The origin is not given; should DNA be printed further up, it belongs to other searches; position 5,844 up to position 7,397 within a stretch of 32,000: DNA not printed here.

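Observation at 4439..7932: Four-gene operon: short ThyA-like + URC1-type GTP-cyclohydrolase-II-like + second OMP-decarboxylase paralog + guanylate-kinase-like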

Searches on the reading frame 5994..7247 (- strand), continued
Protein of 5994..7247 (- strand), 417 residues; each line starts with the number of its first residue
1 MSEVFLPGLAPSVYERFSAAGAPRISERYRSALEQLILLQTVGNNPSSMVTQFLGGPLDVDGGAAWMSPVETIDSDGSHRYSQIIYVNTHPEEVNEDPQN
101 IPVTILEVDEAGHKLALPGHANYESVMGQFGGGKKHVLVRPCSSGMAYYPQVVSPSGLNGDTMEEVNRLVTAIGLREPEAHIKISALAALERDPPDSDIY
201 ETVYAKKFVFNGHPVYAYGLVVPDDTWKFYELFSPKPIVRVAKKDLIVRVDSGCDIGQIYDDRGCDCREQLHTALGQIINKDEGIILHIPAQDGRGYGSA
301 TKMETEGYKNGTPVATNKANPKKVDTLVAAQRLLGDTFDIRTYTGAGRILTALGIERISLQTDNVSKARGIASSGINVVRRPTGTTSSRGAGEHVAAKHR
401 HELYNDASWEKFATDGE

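Call 21: search_solved_structures(query=A1, max_evalue=0.01, show_alignments=2)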
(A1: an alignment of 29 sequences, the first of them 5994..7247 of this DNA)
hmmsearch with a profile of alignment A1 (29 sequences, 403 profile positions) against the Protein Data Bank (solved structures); distinct sequences matched with E-value up to 0.01: 3.
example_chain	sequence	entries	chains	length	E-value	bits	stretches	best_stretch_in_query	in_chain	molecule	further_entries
4i14_A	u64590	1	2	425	1.8e-18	69.9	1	234-376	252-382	Riboflavin biosynthesis protein RibBA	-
2bz0_A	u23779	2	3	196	3.4e-16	62.4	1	237-390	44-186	GTP CYCLOHYDROLASE II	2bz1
4rl4_A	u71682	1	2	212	5.7e-15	58.4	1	236-391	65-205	GTP cyclohydrolase-2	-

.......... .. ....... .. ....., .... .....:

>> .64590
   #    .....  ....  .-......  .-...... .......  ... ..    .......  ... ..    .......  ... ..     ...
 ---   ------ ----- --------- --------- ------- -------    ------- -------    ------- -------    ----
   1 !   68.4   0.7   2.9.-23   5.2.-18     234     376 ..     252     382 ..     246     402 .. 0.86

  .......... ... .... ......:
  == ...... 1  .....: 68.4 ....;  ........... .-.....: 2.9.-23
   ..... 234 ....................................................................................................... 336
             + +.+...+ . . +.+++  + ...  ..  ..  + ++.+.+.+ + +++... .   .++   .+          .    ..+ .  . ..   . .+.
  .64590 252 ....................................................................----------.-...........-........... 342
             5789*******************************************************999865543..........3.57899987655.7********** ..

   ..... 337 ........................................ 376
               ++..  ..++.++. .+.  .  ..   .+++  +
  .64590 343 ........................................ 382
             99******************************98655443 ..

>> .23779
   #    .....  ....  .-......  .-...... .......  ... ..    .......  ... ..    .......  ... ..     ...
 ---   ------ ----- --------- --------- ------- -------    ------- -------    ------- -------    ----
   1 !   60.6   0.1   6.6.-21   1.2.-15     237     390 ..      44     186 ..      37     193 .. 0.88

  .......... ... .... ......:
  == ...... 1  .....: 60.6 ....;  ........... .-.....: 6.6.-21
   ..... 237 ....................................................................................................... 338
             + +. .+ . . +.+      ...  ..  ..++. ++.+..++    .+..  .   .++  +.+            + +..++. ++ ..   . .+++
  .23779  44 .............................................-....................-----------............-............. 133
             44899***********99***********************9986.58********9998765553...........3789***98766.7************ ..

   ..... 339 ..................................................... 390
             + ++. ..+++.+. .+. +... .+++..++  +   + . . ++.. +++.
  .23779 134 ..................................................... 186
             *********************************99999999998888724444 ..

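Call 34: predict_structure(alignment_id=A1)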
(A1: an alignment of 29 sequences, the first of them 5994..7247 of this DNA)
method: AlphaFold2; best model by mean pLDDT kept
length: 417 residues; sequences in the alignment: 29
mean_pLDDT: 89.4   pTM: 0.89
mean pLDDT of the five models: 89.4, 88.9, 88.0, 87.7, 87.4
residues with pLDDT >= 90: 307; 70-90: 77; 50-70: 22; < 50: 11
segments of 3 or more residues with pLDDT < 50: 1-7, 415-417
pLDDT, mean of each block of 10 residues (from residue 1): 43 57 89 94 81 95 94 89 97 95 96 94 94 95 94 85 89 94 92 89 96 97 94 96 97 86 89 95 97 93 96 96 95 94 96 97 92 96 78 84 69 53
secondary structure, 60 per line:
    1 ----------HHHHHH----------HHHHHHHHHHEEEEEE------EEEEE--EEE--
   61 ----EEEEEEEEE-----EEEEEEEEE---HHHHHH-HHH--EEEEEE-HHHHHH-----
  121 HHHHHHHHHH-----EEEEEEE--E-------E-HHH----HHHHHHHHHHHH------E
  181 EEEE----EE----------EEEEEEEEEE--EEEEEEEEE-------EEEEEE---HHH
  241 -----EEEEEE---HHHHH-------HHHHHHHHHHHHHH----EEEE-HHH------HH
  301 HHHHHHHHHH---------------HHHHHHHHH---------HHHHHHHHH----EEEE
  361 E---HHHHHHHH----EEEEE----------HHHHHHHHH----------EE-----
elements in order: H11-16 H27-36 E37-42 E49-53 E56-58 E65-73 E79-87 H91-96 E103-108 H110-115 H121-130 E136-142 H162-173 E180-184 E201-210 E213-221 E229-234 E246-251 H255-259 H267-280 E285-288 H299-310 H326-334 H344-352 E357-361 H365-372 E377-381 H392-400

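Call 42: fold_search(model_id=the predicted structure, library=pdb)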
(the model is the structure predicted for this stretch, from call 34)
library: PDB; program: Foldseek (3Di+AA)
matches with E <= 10: 261; with E <= 0.001: 9
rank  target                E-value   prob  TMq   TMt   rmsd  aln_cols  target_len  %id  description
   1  2bz0_B                1.1e-06  1.00  0.37  0.82   2.8       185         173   25  Crystal Structure of E. coli GTP cyclohydrolase II in complex with GTP analogue, GMPcPP, and Zinc (released 2005-08-19)
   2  4rl4_B                1.7e-06  1.00  0.36  0.81   3.1       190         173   23  Crystal structure of GTP cyclohydrolase II from Helicobacter pylori 26695 (released 2015-08-26)
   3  2bz0_A                2.9e-06  1.00  0.36  0.83   2.9       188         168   23  Crystal Structure of E. coli GTP cyclohydrolase II in complex with GTP analogue, GMPcPP, and Zinc (released 2005-08-19)
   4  4rl4_A                4.1e-06  1.00  0.36  0.80   2.9       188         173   23  Crystal structure of GTP cyclohydrolase II from Helicobacter pylori 26695 (released 2015-08-26)
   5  7eev_A                4.1e-06  1.00  0.36  0.38  12.4       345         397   16  Structure of UTP cyclohydrolase (released 2021-07-28)
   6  4i14_A                8.7e-06  1.00  0.27  0.34  19.3       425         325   13  Crystal Structure of Mtb-ribA2 (Rv1415) (released 2013-08-28)
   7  7ej3_B                1.2e-05  1.00  0.35  0.36  14.0       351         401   15  UTP cyclohydrolase (released 2022-09-21)
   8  7ej3_A                4.0e-05  1.00  0.36  0.38  12.4       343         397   15  UTP cyclohydrolase (released 2022-09-21)
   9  4i14_B                4.5e-05  1.00  0.27  0.34  18.1       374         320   15  Crystal Structure of Mtb-ribA2 (Rv1415) (released 2013-08-28)
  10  6mnz_A                2.3e-02  0.30  0.22  0.27  17.7       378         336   10  Crystal structure of RibBX, a two domain 3,4-dihydroxy-2-butanone 4-phosphate synthase from A. baumannii. (released 2019-04-17)
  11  8wt1_H                3.3e-02  0.07  0.13  0.10  18.0       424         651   10  Crystal structure of S9 carboxypeptidase from Geobacillus sterothermophilus (released 2024-03-13)
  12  8z91_B                5.9e-02  0.20  0.12  0.14  13.5       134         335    9  Soil metagenomic-derived esterase (released 2024-12-25)
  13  6sx4_BBB              8.4e-02  0.20  0.15  0.11  16.4       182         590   10  Structure of C. glutamicum mycoloyltransferase A (released 2020-03-04)
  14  3nuz_A                1.2e-01  0.21  0.19  0.20   7.9       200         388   14  Crystal structure of a putative acetyl xylan esterase (BF1801) from Bacteroides fragilis NCTC 9343 at 2.30 A resolutio (released 2010-08-04)
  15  5vol_B                1.3e-01  0.21  0.13  0.19  11.2       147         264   12  Bacint_04212 ferulic acid esterase (released 2017-07-19)
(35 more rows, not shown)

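Call 46: search_solved_structures(query=A1, max_evalue=10, show_alignments=5)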
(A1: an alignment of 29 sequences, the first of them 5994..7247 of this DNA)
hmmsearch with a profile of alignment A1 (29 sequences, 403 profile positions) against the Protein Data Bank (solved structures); distinct sequences matched with E-value up to 10: 5.
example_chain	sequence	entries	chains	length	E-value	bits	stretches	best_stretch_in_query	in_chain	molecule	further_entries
4i14_A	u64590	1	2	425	1.8e-18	69.9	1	234-376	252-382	Riboflavin biosynthesis protein RibBA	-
2bz0_A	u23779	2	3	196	3.4e-16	62.4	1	237-390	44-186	GTP CYCLOHYDROLASE II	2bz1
4rl4_A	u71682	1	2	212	5.7e-15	58.4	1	236-391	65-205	GTP cyclohydrolase-2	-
7ej3_A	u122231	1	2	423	0.031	16.4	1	237-373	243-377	GTP cyclohydrolase II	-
7eev_A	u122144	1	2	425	0.031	16.4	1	237-373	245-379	GTP cyclohydrolase II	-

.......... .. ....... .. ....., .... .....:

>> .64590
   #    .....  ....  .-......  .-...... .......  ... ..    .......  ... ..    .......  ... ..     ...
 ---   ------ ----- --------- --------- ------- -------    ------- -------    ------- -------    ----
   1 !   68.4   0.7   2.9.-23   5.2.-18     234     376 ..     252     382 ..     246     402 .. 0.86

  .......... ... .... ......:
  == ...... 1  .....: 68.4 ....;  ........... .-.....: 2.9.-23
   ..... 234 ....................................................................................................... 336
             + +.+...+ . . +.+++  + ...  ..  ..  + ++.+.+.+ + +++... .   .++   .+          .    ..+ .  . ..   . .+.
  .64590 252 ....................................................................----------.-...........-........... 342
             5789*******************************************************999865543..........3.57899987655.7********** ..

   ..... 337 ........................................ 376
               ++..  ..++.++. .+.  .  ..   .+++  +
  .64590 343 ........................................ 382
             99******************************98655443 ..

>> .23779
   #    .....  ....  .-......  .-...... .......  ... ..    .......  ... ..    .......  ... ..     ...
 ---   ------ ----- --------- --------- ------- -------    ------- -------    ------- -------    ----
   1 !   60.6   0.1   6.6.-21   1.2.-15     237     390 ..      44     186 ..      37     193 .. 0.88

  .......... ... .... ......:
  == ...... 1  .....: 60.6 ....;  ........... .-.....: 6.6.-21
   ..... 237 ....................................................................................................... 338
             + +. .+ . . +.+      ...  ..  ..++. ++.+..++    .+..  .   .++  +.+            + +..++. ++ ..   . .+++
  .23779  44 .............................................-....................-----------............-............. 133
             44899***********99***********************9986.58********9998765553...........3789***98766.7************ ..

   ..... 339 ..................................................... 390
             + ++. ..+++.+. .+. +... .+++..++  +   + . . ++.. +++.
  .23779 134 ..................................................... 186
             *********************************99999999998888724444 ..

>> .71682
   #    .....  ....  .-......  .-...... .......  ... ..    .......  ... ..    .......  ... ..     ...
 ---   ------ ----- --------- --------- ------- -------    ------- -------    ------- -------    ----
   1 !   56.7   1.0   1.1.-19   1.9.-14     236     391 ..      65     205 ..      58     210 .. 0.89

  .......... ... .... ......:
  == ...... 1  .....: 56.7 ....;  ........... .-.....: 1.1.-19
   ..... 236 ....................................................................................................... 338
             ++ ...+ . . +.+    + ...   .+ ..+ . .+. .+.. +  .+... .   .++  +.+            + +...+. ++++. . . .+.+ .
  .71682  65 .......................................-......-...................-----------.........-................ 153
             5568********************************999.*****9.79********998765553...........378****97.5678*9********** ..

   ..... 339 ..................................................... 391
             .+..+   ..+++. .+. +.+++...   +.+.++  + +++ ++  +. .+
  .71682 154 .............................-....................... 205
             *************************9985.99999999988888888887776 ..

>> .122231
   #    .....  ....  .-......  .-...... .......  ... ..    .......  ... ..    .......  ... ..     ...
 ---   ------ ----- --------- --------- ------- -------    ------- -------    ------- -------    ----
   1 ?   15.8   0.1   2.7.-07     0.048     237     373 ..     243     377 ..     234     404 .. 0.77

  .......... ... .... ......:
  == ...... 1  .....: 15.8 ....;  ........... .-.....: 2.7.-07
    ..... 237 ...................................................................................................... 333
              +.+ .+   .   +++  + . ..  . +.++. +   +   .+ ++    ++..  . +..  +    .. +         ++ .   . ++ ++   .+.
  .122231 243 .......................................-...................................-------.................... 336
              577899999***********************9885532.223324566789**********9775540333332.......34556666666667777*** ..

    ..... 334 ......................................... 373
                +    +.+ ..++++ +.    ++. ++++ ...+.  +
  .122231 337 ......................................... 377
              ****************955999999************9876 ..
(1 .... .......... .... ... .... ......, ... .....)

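Call 54: find_related_loci(query=A1, collection=viral_contigs, flank=8000)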
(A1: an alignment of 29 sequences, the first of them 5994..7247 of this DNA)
Query A1 (417 aa) in viral_contigs; peptide patterns used: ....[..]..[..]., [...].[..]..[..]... (x = any residue, [..] = any of these).
37 stretches matched a pattern, but none encodes a relative of the query by tblastn (E <= 1e-3).

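Call 58: find_encoding_contigs(protein=P0047, flank=7000, max_places=1)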
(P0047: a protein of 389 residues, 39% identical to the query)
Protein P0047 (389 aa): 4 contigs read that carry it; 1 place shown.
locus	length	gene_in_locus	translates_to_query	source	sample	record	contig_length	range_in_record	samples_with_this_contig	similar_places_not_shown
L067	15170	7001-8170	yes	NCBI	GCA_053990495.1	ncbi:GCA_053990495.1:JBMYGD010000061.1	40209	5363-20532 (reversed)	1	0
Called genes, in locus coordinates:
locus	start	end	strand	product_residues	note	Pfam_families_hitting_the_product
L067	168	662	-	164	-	PF21982:RecX_HTH1 (faint), PF02631:RecX_HTH2 (faint), PF21981:RecX_HTH3 (weak)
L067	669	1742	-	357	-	PF00154:RecA_N, PF08423:Rad51, PF06745:ATPase (faint), PF13191:AAA_16 (faint), PF21096:RecA_C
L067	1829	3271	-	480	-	PF00749:tRNA-synt_1c, PF19269:Anticodon_2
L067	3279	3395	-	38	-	-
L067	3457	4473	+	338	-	-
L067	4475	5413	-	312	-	PF00768:Peptidase_S11, PF02113:Peptidase_S13 (faint), PF13354:Beta-lactamase2 (weak)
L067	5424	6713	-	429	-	PF01336:tRNA_anti-codon, PF00152:tRNA-synt_2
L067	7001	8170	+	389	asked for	PF00925:GTP_cyclohydro2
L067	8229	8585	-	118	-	-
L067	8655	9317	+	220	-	PF00578:AhpC-TSA, PF08534:Redoxin, PF10417:1-cysPrx_C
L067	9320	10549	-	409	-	-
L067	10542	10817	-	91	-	PF00085:Thioredoxin, PF14595:Thioredoxin_9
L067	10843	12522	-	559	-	PF01368:DHH, PF02272:DHHA1, PF17768:RecJ_OB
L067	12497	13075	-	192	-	-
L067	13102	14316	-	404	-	PF11258:DUF3048, PF17479:DUF3048_C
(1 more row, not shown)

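Call 59: find_encoding_contigs(protein=P0048, flank=7000, max_places=1)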
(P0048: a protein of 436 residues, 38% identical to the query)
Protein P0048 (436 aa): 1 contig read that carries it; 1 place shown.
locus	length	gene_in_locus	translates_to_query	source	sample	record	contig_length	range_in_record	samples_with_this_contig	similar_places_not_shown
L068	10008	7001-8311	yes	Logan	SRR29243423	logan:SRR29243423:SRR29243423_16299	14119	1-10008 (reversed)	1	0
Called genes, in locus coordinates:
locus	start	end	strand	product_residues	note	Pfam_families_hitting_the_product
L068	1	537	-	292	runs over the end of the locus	PF00781:DAGK_cat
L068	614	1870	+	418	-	PF08245:Mur_ligase_M, PF27239:FOL3_C, PF02875:Mur_ligase_C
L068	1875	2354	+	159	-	PF00186:DHFR_1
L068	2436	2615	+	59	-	PF20106:DUF6496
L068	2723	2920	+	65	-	-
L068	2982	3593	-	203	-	PF03358:FMN_red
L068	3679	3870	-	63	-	-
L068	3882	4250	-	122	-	PF03779:SPW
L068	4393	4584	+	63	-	-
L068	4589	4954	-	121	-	PF10025:DUF2267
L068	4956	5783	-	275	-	PF00248:Aldo_ket_red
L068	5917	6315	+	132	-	PF02325:CCB3_YggT (weak)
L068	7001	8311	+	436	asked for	PF00925:GTP_cyclohydro2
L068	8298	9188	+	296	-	-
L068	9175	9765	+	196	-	PF00625:Guanylate_kin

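Call 60: find_encoding_contigs(protein=P0053, flank=7000, max_places=1)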
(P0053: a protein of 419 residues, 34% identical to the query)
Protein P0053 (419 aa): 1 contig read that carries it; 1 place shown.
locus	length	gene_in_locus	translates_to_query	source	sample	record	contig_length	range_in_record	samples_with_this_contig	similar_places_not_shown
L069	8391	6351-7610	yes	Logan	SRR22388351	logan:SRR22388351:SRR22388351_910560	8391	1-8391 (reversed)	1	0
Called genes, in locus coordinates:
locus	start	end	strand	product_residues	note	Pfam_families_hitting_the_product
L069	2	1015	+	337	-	?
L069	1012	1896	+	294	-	PF02739:5_3_exonuc_N, PF01367:5_3_exonuc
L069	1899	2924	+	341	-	PF13439:Glyco_transf_4, PF13692:Glyco_trans_1_4, PF00534:Glycos_transf_1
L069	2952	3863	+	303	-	PF00005:ABC_tran, PF13304:AAA_21 (weak)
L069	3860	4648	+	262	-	PF01061:ABC2_membrane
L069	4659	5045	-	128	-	-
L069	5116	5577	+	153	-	-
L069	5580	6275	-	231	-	PF00696:AA_kinase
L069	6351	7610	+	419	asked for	PF00925:GTP_cyclohydro2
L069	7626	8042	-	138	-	-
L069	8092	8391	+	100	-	?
